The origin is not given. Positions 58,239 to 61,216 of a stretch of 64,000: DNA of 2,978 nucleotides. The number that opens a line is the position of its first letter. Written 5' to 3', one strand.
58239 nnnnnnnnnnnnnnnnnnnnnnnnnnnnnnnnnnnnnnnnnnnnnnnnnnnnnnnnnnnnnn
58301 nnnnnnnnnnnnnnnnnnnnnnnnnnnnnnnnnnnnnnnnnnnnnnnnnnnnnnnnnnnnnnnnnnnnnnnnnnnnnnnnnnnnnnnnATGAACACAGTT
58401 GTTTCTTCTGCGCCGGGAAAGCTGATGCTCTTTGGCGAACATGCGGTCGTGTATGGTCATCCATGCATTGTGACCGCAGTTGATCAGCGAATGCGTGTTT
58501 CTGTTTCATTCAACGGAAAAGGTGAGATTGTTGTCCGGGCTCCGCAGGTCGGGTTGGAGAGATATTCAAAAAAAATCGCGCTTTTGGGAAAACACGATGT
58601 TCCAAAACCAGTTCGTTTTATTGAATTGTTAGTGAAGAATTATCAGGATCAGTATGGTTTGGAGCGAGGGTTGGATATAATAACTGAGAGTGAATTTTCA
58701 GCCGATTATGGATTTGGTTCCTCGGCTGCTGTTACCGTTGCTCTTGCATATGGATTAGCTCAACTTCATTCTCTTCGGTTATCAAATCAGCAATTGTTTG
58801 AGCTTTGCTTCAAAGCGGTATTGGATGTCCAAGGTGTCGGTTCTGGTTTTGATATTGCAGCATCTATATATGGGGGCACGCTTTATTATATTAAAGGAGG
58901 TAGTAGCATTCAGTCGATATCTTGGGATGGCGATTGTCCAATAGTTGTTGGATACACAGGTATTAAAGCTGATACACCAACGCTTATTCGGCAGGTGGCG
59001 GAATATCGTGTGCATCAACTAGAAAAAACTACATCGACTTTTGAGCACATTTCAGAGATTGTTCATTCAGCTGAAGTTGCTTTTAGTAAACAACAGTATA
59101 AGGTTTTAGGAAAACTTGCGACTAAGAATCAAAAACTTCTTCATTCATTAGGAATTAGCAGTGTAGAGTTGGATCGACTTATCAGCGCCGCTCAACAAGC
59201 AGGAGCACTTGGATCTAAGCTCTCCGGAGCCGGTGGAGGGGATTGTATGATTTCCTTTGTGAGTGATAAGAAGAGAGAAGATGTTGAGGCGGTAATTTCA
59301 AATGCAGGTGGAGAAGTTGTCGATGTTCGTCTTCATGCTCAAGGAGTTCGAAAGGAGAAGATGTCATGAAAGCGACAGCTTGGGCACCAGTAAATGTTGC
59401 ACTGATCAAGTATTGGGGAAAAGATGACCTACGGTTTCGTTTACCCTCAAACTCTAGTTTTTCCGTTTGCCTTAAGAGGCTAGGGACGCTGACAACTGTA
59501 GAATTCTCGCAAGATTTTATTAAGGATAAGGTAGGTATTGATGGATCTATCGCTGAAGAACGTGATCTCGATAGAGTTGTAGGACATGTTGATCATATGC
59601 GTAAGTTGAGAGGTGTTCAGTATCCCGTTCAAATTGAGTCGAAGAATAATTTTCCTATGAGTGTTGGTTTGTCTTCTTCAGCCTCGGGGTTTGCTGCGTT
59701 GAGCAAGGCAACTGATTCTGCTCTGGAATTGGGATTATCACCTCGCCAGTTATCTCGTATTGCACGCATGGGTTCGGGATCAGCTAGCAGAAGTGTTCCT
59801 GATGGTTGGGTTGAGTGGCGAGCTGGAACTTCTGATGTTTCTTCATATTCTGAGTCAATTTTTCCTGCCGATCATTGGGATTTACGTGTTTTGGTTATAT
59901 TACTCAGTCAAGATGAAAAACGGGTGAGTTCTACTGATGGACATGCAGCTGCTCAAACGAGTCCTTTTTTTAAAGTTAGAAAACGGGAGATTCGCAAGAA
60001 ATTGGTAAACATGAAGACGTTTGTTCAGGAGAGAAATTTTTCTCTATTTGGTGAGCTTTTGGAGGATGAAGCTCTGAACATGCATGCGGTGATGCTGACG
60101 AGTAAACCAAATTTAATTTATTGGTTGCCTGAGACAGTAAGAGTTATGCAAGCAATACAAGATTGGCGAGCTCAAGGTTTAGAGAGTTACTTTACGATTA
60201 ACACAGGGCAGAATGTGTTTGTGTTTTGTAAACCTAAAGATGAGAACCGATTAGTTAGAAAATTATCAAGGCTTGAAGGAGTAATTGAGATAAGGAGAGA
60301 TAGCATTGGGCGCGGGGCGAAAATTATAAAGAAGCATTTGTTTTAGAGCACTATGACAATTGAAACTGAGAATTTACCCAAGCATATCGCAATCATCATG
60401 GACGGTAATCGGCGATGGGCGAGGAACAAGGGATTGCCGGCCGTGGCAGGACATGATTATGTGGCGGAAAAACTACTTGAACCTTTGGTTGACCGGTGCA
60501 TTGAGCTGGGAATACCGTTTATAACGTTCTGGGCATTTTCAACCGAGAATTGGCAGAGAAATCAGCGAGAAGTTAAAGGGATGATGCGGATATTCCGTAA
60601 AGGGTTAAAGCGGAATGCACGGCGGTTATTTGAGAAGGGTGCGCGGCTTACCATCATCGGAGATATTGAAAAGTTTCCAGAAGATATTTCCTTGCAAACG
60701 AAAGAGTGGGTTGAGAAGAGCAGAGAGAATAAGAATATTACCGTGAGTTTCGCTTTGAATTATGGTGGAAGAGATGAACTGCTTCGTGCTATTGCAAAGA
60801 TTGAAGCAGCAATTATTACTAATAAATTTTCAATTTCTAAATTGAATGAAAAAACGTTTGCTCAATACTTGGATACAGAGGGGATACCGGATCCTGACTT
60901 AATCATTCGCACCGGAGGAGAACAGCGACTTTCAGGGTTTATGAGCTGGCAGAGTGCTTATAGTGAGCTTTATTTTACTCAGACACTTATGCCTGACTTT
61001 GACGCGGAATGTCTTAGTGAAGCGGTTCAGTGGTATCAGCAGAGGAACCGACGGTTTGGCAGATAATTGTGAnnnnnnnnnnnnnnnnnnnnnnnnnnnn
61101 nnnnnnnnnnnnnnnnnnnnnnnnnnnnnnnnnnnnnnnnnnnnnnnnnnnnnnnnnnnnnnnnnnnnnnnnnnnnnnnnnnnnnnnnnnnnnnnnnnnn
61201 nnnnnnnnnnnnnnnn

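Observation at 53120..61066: Complete mevalonate-pathway operon with archaeal-type HMGR/HMGCS/thiolase/DUF35 module in a bacterial chromosome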

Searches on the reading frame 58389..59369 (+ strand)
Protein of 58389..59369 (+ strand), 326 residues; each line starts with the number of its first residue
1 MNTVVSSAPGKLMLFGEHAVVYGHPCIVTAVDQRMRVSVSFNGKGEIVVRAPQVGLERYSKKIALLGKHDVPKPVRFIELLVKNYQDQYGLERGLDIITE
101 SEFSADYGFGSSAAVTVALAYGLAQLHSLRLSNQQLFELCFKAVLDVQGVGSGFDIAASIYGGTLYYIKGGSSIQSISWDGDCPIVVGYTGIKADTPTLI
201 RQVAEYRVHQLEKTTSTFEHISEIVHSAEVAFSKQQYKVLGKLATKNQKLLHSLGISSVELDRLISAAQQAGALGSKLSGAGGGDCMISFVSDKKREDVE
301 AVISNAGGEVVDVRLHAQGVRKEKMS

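Call 3: search_protein_families(library=pfam, proteins=[window:58389-59369:+], max_evalue=0.01)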
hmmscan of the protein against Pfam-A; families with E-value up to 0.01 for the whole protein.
window:58389-59369:+ (326 aa): 4 families
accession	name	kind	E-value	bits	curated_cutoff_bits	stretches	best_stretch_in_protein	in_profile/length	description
PF00288.32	GHMP_kinases_N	-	4.7e-17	62.4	22.3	1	81-163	6-87/87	GHMP kinases N terminal domain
PF08544.19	GHMP_kinases_C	-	6e-13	49.4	21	1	230-303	3-79/85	GHMP kinases C terminal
PF22700.2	MVD-like_N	-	4.4e-05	23.6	27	1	63-140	50-128/157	Diphosphomevalonate decarboxylase-like N-terminal domain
PF10509.15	GalKase_gal_bdg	-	5.4e-05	23.1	23.1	1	4-40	12-48/49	Galactokinase galactose-binding signature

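Call 4: search_protein_families(library=ncbifam, proteins=[window:58389-59369:+], max_evalue=0.01)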
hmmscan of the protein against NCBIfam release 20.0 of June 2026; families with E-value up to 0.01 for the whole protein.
window:58389-59369:+ (326 aa): 20 families
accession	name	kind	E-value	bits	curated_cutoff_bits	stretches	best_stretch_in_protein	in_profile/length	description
NF003036.0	PRK03926.1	equivalog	9.2e-65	218.7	403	1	4-324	2-300/302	mevalonate kinase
TIGR00549.1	mevalon_kin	equivalog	1.8e-61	208.1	163.05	1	8-288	1-274/276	mevalonate kinase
TIGR01220.1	Pmev_kin_Gr_pos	equivalog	6.5e-31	107.7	165.7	2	5-167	2-177/358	phosphomevalonate kinase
NF040957.1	Arch_PMK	equivalog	3.5e-21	76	500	1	97-322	79-315/316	phosphomevalonate kinase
TIGR00131.1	gal_kin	equivalog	3e-16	59.3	226.65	2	228-315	285-374/388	galactokinase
NF003006.0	PRK03817.1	equivalog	4.5e-15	55.5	443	2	201-306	218-328/352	galactokinase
NF003705.0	PRK05322.1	equivalog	2.1e-14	53.1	385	2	225-307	281-365/388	galactokinase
NF002288.1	PRK01212.1-4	equivalog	9.5e-12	44.6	194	1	80-306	62-281/303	homoserine kinase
NF003472.0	PRK05101.1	equivalog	3.2e-11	42.8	499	1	4-142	21-160/382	galactokinase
TIGR01920.1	Shik_kin_archae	equivalog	3.1e-10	39.9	126.85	1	60-310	35-263/266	shikimate kinase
NF049969.1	GlMnHpPKinHddA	equivalog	8.4e-10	38.6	600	1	62-322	70-335/338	D-glycero-D-manno-heptose 7-phosphate kinase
TIGR00191.1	thrB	equivalog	5.9e-08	31.9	168.25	1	82-318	67-292/304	homoserine kinase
NF001816.0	PRK00555.1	equivalog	1.1e-07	31.2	509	1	225-305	257-338/363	galactokinase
NF040656.1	GHMP_GYDIA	hypoth_equivalog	2.8e-07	30.1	225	1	8-292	4-277/299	GYDIA family GHMP kinase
TIGR00154.1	ispE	equivalog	2.5e-06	27.3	138.7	1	72-303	65-268/294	4-(cytidine 5'-diphospho)-2-C-methyl-D-erythritol kinase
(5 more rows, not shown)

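Call 31: search_solved_structures(query=window:58389-59369:+, max_evalue=0.001)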
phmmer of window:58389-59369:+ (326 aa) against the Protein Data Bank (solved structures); distinct sequences matched with E-value up to 0.001: 32.
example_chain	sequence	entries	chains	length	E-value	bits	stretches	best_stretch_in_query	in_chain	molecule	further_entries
6mde_A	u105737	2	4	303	1.2e-38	136.8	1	4-321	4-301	Mevalonate kinase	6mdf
4hac_A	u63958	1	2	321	1.4e-38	136.5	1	4-321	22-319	Mevalonate kinase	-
8teb_A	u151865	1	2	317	2.2e-34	122.8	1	5-323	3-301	Mevalonate kinase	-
1vis_A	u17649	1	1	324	1.3e-26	97.2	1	5-309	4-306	Mevalonate kinase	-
1kkh_A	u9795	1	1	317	2.4e-26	96.3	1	5-300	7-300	Mevalonate Kinase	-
2hfs_A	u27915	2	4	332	1e-23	87.7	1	9-298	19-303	Mevalonate kinase, putative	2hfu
2r3v_A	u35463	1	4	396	4.5e-20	75.7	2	87-320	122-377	Mevalonate kinase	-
2oi2_A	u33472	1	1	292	1.5e-18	70.8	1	103-293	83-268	Mevalonate kinase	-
2x7i_A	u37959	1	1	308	5.6e-18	68.9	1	8-295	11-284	MEVALONATE KINASE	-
3k17_A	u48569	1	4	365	6.3e-18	68.7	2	7-168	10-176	Lin0012 protein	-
1kvk_A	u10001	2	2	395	1.5e-17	67.5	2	146-302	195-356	mevalonate kinase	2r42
8tfo_A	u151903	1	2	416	1.4e-16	64.3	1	143-294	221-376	Mevalonate kinase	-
4usk_A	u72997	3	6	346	3.7e-11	46.5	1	80-319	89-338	PUTATIVE SUGAR KINASE | SUGAR KINASE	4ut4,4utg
4usm_A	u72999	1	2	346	6.3e-11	45.7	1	80-319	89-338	PUTATIVE SUGAR KINASE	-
2a2c_A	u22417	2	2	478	6.9e-09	39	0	236-295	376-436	N-acetylgalactosamine kinase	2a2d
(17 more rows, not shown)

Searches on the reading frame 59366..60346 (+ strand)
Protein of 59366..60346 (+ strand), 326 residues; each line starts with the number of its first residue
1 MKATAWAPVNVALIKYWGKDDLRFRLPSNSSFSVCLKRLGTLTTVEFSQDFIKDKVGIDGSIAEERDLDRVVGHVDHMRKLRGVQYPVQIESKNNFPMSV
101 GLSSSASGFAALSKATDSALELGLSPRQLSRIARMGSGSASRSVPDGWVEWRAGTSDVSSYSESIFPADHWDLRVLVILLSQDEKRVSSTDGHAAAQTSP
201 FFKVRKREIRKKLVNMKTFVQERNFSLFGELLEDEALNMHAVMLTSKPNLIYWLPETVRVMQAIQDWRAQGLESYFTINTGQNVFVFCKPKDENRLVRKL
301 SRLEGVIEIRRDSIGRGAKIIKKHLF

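Call 3: search_protein_families(library=pfam, proteins=[window:59366-60346:+], max_evalue=0.01)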
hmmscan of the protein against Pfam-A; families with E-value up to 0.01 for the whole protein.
window:59366-60346:+ (326 aa): 4 families
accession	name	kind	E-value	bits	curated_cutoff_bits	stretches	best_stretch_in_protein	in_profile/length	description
PF22700.2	MVD-like_N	-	5.1e-53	179.4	27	1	7-161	1-156/157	Diphosphomevalonate decarboxylase-like N-terminal domain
PF18376.6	MDD_C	-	4.4e-17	62.9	23.2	1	175-302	1-132/186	Mevalonate 5-diphosphate decarboxylase C-terminal domain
PF00288.32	GHMP_kinases_N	-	5e-09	36.7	22.3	1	73-144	5-73/87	GHMP kinases N terminal domain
PF21433.2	M3K_C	-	0.0013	19.6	27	1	192-293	6-104/105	Mevalonate-3-kinase, C-terminal domain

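Call 4: search_protein_families(library=ncbifam, proteins=[window:59366-60346:+], max_evalue=0.01)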
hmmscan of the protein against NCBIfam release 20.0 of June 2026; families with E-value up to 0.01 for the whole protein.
window:59366-60346:+ (326 aa): 9 families
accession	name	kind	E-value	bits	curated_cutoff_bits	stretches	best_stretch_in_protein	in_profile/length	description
TIGR01240.1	mevDPdecarb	equivalog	2.2e-81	273.2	171.35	1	4-302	2-302/305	diphosphomevalonate decarboxylase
NF040704.1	IPP_alt_MvaD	equivalog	4.3e-58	196.9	475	1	2-322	1-317/323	phosphomevalonate decarboxylase MvaD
NF040847.1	mev_decarb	equivalog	7.9e-12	45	560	1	12-293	45-324/350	bisphosphomevalonate decarboxylase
NF040848.1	mev_kinase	equivalog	5.4e-11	42.1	440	1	59-306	66-307/323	mevalonate-3-kinase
NF003006.0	PRK03817.1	equivalog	5.2e-06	25.7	443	1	47-134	45-134/352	galactokinase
NF002288.1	PRK01212.1-4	equivalog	1.5e-05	24.2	194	1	32-141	18-130/303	homoserine kinase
TIGR00549.1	mevalon_kin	equivalog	0.00015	21.4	163.05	1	39-134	27-127/276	mevalonate kinase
TIGR01920.1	Shik_kin_archae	equivalog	0.00019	20.9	126.85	1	54-124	34-106/266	shikimate kinase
NF003036.0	PRK03926.1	equivalog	0.00043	19.5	403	1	42-133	34-121/302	mevalonate kinase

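Call 52: search_solved_structures(query=window:59366-60346:+, max_evalue=0.00001, show_alignments=2)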
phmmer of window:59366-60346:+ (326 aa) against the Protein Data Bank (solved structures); distinct sequences matched with E-value up to 0.00001: 18.
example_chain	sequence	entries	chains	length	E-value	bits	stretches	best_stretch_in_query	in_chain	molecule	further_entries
6n0x_A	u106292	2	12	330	6.3e-76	258.6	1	2-324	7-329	Diphosphomevalonate decarboxylase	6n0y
6n0z_A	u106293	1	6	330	3.2e-75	256.3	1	2-324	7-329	Diphosphomevalonate decarboxylase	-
2hk2_A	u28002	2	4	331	6.1e-59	202.8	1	5-321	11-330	Diphosphomevalonate decarboxylase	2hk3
5v2l_A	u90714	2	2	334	2.9e-56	194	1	5-297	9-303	Mevalonate diphosphate decarboxylase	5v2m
6e2s_A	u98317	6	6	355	3.6e-56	193.7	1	5-297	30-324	Mevalonate diphosphate decarboxylase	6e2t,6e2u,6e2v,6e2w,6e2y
3qt5_A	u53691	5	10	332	4.7e-56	193.4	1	5-322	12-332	Mevalonate diphosphate decarboxylase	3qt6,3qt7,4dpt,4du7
3qt8_A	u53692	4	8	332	1.2e-55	192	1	5-322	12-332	Mevalonate diphosphate decarboxylase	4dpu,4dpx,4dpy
4dpw_A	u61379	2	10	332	1.2e-55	192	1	5-322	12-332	Mevalonate diphosphate decarboxylase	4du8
5gmd_A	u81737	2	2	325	5e-47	163.7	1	3-322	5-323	Diphosphomevalonate decarboxylase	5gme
4z7c_A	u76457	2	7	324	5e-47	163.7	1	3-322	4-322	Diphosphomevalonate decarboxylase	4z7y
6xr5_A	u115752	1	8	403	1.7e-42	148.9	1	2-292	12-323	Diphosphomevalonate decarboxylase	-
2gs8_A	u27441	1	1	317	4.2e-41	144.3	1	7-305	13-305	mevalonate pyrophosphate decarboxylase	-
3f0n_A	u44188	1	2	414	2.5e-40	141.7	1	3-288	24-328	MEVALONATE PYROPHOSPHATE DECARBOXYLASE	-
6n10_A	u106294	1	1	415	2.5e-39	138.5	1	3-289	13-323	Diphosphomevalonate decarboxylase MVD1, peroxisomal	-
3d4j_A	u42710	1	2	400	3.8e-39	137.8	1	3-288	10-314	Diphosphomevalonate decarboxylase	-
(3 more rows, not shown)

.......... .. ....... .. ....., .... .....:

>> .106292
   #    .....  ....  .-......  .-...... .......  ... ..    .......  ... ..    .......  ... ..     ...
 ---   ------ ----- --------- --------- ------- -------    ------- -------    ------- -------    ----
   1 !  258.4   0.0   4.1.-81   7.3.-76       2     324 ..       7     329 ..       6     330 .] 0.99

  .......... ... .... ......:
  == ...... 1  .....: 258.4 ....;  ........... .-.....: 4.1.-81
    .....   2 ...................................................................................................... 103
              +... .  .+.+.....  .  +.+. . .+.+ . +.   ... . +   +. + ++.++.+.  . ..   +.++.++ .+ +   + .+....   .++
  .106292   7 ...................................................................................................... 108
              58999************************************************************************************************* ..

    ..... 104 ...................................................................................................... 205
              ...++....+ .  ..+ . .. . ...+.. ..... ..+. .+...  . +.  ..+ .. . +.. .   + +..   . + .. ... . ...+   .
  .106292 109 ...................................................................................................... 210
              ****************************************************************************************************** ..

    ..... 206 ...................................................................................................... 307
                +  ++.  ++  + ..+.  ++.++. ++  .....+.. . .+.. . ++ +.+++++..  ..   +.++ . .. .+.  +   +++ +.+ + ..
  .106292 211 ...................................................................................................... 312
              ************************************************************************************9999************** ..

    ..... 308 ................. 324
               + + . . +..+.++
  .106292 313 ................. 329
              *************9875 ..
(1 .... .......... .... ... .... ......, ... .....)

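Call 79: find_homologous_proteins(query=window:59366-60346:+, max_evalue=1e-30)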
Query window:59366-60346:+ (326 aa): 5129 proteins with E <= 1e-30 among 7769 candidates; the best 120 are listed.
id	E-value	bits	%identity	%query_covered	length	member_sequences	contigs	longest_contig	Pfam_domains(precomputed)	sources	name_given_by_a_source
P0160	2.3e-213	725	100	100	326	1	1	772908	PF00288.33,PF18376.7,PF22700.3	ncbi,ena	-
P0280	7.2e-135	467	64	100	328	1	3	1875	PF00288.33,PF18376.7,PF22700.3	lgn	-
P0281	1.6e-131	456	64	98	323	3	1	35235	PF00288.33,PF18376.7,PF22700.3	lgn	-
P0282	1.7e-130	453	60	100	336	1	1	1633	PF00288.33,PF18376.7,PF22700.3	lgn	-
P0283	1.8e-127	443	60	98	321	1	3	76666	PF00288.33,PF18376.7,PF22700.3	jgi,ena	-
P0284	8.5e-126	437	60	98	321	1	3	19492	PF00288.33,PF18376.7,PF22700.3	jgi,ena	-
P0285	2.1e-125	436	60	100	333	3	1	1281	PF00288.33,PF18376.7,PF22700.3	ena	-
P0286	2.6e-124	432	59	98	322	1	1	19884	PF00288.33,PF18376.7,PF22700.3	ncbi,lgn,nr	ncbi:MAG: diphosphomevalonate decarboxylase [Patescibacteria group bacterium]|nr:diphosphomevalonate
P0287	4.2e-124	432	60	98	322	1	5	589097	PF00288.33,PF18376.7,PF22700.3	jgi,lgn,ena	jgi:diphosphomevalonate decarboxylase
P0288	4.0e-123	429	60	98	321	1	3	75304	PF00288.33,PF18376.7,PF22700.3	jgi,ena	-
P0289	2.0e-122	426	61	98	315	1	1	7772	PF00288.33,PF18376.7,PF22700.3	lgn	-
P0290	1.4e-120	420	60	98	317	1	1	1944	PF00288.33,PF18376.7,PF22700.3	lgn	-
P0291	5.3e-120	418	58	98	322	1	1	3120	PF00288.33,PF18376.7,PF22700.3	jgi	jgi:diphosphomevalonate decarboxylase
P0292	7.0e-119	415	58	98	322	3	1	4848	PF00288.33,PF18376.7,PF22700.3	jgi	-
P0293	1.4e-118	414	57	98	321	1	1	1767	PF00288.33,PF18376.7,PF22700.3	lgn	-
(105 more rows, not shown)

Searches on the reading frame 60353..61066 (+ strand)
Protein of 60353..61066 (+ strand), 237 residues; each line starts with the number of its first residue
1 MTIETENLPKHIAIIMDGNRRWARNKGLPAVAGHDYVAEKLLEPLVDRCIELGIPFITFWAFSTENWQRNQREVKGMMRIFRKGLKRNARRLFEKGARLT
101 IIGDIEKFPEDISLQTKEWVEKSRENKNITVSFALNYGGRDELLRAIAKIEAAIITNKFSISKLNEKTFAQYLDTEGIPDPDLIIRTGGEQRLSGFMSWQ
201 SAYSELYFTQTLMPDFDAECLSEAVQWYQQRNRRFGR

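Call 3: search_protein_families(library=pfam, proteins=[window:60353-61066:+], max_evalue=0.01)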
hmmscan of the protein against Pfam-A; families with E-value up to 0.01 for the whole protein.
window:60353-61066:+ (237 aa): 1 family
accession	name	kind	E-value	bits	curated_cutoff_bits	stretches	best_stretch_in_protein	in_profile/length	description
PF01255.24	Prenyltransf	-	1.4e-74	250.8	27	1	15-236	1-219/219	Putative undecaprenyl diphosphate synthase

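Call 4: search_protein_families(library=ncbifam, proteins=[window:60353-61066:+], max_evalue=0.01)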
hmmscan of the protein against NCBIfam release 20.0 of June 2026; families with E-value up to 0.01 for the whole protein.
window:60353-61066:+ (237 aa): 16 families
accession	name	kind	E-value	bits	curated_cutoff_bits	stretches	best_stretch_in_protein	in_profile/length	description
NF011405.0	PRK14830.1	equivalog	2.2e-79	266.6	304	1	3-237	17-250/251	undecaprenyl pyrophosphate synthase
NF011406.0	PRK14831.1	subfamily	1.8e-75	253.4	375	1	2-237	17-251/256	undecaprenyl pyrophosphate synthase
TIGR00055.1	uppS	equivalog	3.6e-70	235.9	109.55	1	8-236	1-228/228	polyprenyl diphosphate synthase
NF011408.0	PRK14834.1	equivalog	1.2e-69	234.6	348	1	5-236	14-244/252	isoprenyl transferase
NF011413.0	PRK14840.1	equivalog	1.4e-68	231.2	410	1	4-237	14-250/250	isoprenyl transferase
NF011407.0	PRK14833.1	equivalog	1.7e-68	230.8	325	1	6-236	2-230/233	di-trans,poly-cis-decaprenylcistransferase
NF011404.0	PRK14829.1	equivalog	4.7e-67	226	372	1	3-237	25-258/260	isoprenyl transferase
NF011415.0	PRK14842.1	equivalog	1.2e-62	211.5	360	1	2-236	2-236/241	isoprenyl transferase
NF011411.0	PRK14838.1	equivalog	4.3e-62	209.6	417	1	3-237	7-238/244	isoprenyl transferase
NF011414.0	PRK14841.1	equivalog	1.8e-61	207.8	401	1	8-236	3-228/233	isoprenyl transferase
NF011409.0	PRK14835.1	equivalog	2.8e-59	200.7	425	1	7-237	44-279/279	isoprenyl transferase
NF011412.0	PRK14839.1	equivalog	6.3e-59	199.2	334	1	10-236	11-227/240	di-trans,poly-cis-decaprenylcistransferase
NF011403.0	PRK14828.1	equivalog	3.3e-55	187.3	348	1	2-237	22-258/258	isoprenyl transferase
NF011410.0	PRK14837.1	equivalog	5.1e-55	186.5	342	1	5-237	3-230/230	undecaprenyl pyrophosphate synthase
NF011402.0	PRK14827.1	equivalog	5.6e-54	183.5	535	1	3-237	62-295/296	decaprenyl diphosphate synthase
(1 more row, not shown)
